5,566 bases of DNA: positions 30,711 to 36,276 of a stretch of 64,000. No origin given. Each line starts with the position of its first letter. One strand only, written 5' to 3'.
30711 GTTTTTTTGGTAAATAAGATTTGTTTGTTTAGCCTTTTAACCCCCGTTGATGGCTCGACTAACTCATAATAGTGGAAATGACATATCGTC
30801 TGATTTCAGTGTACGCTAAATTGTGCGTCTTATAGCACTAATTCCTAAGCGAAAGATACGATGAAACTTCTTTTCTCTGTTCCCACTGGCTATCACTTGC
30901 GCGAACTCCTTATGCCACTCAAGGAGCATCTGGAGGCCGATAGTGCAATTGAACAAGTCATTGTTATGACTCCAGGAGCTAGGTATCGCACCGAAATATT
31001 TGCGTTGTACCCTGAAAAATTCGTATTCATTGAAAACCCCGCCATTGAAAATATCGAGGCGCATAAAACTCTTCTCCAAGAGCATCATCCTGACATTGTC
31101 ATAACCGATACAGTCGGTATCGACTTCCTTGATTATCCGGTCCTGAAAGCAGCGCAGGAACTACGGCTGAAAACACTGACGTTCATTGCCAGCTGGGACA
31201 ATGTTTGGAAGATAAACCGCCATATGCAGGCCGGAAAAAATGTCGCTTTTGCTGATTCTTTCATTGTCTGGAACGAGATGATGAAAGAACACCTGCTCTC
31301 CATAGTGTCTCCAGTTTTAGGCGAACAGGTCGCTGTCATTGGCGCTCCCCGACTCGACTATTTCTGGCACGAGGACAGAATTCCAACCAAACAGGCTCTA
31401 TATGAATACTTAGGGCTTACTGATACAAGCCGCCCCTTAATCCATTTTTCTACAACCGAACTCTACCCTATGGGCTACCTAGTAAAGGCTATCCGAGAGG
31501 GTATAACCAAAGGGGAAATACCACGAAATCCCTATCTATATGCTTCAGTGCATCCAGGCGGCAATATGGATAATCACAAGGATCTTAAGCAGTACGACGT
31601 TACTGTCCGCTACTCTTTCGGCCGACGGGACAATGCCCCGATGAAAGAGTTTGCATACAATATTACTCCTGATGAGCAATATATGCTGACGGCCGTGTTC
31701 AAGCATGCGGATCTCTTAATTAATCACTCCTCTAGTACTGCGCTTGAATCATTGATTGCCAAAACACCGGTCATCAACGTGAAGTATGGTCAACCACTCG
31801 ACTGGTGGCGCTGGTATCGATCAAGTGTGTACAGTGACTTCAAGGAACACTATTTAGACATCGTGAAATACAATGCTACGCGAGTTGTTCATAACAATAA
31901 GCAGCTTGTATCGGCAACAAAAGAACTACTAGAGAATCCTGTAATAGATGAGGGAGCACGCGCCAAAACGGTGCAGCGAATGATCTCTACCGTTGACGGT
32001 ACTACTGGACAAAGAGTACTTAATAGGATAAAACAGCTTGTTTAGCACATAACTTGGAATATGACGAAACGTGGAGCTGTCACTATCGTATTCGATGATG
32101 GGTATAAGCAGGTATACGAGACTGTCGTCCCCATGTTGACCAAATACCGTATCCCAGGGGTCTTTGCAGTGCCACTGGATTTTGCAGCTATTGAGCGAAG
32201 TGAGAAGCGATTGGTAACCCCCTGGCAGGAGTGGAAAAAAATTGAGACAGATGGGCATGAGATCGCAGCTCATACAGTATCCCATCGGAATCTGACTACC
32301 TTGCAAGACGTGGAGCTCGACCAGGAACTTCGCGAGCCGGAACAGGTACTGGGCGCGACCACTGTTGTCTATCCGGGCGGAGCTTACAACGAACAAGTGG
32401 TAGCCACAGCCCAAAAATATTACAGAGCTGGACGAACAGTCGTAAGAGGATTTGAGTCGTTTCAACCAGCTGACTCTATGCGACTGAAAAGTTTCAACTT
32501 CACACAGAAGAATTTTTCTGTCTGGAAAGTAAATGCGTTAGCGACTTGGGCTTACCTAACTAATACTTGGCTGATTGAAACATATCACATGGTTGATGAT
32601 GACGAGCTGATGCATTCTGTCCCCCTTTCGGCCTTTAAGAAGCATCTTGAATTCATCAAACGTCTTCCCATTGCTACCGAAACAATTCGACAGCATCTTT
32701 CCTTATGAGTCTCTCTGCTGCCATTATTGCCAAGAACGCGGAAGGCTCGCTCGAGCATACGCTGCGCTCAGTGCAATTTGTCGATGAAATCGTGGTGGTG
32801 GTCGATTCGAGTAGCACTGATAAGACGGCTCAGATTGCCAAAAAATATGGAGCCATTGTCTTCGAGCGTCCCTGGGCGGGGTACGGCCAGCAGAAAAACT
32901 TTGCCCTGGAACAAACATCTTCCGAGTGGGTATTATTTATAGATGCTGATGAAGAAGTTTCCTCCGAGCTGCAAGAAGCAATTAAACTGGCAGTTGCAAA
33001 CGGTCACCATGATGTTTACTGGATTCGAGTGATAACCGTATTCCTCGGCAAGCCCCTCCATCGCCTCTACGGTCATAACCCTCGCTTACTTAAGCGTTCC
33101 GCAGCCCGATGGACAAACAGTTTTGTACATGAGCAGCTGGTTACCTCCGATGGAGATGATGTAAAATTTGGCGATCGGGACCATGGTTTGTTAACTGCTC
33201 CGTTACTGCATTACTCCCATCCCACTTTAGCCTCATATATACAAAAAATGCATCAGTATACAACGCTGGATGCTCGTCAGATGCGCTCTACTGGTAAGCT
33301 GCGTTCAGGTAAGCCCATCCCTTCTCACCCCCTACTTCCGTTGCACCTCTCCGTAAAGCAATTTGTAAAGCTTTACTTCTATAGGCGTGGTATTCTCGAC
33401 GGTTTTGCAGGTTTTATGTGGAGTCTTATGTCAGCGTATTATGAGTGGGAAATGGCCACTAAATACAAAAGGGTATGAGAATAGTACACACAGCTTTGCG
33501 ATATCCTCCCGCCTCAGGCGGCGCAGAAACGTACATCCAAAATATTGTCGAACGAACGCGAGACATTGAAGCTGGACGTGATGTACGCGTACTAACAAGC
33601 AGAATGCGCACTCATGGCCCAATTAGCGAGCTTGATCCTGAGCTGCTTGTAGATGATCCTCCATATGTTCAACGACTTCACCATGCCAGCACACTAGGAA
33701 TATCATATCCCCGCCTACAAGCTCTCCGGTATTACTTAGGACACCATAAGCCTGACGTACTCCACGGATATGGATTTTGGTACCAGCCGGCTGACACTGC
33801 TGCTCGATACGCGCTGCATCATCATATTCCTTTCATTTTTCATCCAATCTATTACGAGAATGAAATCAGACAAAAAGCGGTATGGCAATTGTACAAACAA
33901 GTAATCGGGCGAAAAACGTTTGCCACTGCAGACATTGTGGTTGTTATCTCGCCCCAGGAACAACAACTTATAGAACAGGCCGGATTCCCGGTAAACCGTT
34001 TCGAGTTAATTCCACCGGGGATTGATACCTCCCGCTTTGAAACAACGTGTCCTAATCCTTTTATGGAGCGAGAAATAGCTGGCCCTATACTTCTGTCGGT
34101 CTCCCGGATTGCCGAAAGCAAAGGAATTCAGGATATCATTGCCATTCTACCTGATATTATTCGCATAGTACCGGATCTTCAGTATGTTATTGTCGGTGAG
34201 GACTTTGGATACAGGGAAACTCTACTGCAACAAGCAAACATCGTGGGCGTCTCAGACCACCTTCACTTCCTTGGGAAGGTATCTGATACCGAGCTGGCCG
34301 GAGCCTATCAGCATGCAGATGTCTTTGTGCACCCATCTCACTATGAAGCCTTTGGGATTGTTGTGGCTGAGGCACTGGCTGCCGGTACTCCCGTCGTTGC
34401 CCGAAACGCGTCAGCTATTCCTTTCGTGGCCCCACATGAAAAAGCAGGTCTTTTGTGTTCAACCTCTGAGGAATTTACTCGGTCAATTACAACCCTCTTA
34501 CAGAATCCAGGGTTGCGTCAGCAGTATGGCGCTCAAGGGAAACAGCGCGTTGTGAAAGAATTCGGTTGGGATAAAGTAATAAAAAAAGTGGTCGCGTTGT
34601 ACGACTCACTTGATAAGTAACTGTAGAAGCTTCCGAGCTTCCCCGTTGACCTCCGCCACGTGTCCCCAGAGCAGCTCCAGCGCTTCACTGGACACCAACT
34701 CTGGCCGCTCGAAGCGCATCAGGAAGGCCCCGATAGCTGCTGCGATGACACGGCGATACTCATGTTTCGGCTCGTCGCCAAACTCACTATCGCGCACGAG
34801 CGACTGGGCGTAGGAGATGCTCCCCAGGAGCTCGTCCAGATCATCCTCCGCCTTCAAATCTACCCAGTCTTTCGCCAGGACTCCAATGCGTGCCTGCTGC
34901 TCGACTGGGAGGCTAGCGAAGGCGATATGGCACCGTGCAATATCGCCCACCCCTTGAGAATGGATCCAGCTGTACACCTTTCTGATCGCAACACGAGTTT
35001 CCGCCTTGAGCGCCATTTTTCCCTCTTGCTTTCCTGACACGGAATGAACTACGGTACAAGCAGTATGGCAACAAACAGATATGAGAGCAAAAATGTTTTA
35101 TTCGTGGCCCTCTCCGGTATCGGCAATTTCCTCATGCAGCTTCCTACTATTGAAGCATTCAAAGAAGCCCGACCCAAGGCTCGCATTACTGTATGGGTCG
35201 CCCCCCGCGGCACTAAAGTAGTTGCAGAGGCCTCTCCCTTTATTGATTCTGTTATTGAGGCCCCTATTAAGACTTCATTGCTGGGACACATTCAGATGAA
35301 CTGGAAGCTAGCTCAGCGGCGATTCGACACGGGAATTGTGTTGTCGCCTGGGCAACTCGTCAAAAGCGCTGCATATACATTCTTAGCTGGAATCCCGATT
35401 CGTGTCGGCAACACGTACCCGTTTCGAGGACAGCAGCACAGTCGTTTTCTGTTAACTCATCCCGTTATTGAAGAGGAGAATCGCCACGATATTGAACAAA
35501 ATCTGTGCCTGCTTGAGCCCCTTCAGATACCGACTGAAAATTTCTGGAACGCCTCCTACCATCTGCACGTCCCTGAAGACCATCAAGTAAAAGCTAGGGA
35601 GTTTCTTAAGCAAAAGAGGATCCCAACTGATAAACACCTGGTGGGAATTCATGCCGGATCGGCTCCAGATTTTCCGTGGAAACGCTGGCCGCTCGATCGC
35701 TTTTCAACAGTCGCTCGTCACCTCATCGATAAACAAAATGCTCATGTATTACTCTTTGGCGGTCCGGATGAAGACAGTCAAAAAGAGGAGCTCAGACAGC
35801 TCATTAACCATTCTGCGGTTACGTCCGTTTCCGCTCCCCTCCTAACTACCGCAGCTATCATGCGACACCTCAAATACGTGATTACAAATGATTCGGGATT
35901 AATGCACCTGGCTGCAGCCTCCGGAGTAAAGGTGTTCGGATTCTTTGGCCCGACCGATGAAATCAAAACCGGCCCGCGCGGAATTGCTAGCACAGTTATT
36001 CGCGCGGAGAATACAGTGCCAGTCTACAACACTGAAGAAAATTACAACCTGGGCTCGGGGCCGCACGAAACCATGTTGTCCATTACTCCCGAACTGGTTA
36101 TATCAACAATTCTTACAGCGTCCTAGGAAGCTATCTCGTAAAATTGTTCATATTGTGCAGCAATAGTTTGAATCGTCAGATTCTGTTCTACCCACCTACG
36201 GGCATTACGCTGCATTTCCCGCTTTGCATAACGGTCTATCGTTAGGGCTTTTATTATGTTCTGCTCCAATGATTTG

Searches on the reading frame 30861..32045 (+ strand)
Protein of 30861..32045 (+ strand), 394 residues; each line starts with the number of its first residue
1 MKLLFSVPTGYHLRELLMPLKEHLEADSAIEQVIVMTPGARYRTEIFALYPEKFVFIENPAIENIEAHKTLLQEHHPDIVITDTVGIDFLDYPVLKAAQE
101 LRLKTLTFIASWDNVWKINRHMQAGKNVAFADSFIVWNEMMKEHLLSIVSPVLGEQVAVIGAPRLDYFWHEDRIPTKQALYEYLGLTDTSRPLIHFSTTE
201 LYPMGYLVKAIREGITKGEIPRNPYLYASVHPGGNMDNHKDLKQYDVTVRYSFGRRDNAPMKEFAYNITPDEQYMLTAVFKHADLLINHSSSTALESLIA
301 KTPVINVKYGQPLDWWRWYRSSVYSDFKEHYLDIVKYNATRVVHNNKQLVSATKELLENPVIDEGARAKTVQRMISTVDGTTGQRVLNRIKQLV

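Call 33: search_protein_families(library=pfam, proteins=[window:30861-32045:+], max_evalue=0.00001)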
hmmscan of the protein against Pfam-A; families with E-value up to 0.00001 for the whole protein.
window:30861-32045:+ (394 aa): 1 family
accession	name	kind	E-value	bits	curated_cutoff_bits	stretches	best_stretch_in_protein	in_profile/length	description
PF04464.20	Glyphos_transf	-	1.7e-07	31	22.1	0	261-390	248-365/367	CDP-Glycerol:Poly(glycerophosphate) glycerophosphotransferase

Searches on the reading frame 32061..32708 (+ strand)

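Call 33: search_protein_families(library=pfam, proteins=[window:32061-32708:+], max_evalue=0.00001)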
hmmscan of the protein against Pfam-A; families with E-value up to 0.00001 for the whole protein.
window:32061-32708:+ (215 aa): 1 family
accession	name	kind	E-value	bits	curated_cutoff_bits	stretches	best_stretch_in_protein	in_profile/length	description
PF01522.26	Polysacc_deac_1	-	2e-19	70.2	23.1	1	2-119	4-118/124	Polysaccharide deacetylase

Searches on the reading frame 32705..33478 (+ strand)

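Call 33: search_protein_families(library=pfam, proteins=[window:32705-33478:+], max_evalue=0.00001)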
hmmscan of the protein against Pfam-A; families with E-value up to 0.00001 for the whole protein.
window:32705-33478:+ (257 aa): 1 family
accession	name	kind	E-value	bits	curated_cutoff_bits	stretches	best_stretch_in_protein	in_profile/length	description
PF00535.33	Glycos_transf_2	-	1.2e-18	68.1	23.3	1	4-109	1-116/168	Glycosyl transferase family 2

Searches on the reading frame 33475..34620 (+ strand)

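Call 33: search_protein_families(library=pfam, proteins=[window:33475-34620:+], max_evalue=0.00001)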
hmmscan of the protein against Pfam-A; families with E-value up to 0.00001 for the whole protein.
window:33475-34620:+ (381 aa): 6 families
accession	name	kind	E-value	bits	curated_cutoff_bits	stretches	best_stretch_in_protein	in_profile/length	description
PF00534.26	Glycos_transf_1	-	7.7e-36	123.7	26.4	1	204-358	16-172/172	Glycosyl transferases group 1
PF13692.12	Glyco_trans_1_4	-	1.5e-28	100.3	27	1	204-344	2-142/142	Glycosyl transferases group 1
PF13439.12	Glyco_transf_4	-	1.4e-15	58.2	28.5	1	15-187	2-170/170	Glycosyltransferase Family 4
PF13579.12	Glyco_trans_4_4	-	3.4e-15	57.2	29.7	1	15-182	1-158/158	Glycosyl transferase 4-like domain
PF13524.12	Glyco_trans_1_2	-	2.6e-13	50.6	25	1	233-372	13-142/144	Glycosyl transferase-like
PF20706.3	GT4-conflict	-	4.4e-10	39.5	26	1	141-313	136-314/385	Family 4 Glycosyltransferase in conflict systems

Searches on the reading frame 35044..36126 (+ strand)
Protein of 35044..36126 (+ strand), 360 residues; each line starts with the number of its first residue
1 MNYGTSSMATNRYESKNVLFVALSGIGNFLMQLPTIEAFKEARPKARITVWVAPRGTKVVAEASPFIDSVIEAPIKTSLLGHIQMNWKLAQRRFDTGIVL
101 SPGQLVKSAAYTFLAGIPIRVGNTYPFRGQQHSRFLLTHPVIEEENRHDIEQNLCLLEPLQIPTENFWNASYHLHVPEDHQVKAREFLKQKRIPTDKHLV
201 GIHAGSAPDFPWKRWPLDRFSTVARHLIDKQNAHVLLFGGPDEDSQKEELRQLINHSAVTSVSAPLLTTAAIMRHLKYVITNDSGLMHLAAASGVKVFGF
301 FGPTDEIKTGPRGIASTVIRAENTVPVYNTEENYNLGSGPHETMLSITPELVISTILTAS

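Call 33: search_protein_families(library=pfam, proteins=[window:35044-36126:+], max_evalue=0.00001)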
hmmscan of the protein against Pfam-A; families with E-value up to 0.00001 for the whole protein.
window:35044-36126:+ (360 aa): 1 family
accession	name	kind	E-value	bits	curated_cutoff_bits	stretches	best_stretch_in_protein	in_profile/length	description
PF01075.23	Glyco_transf_9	-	5.1e-32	111.6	22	1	88-323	7-231/247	Glycosyltransferase family 9 (heptosyltransferase)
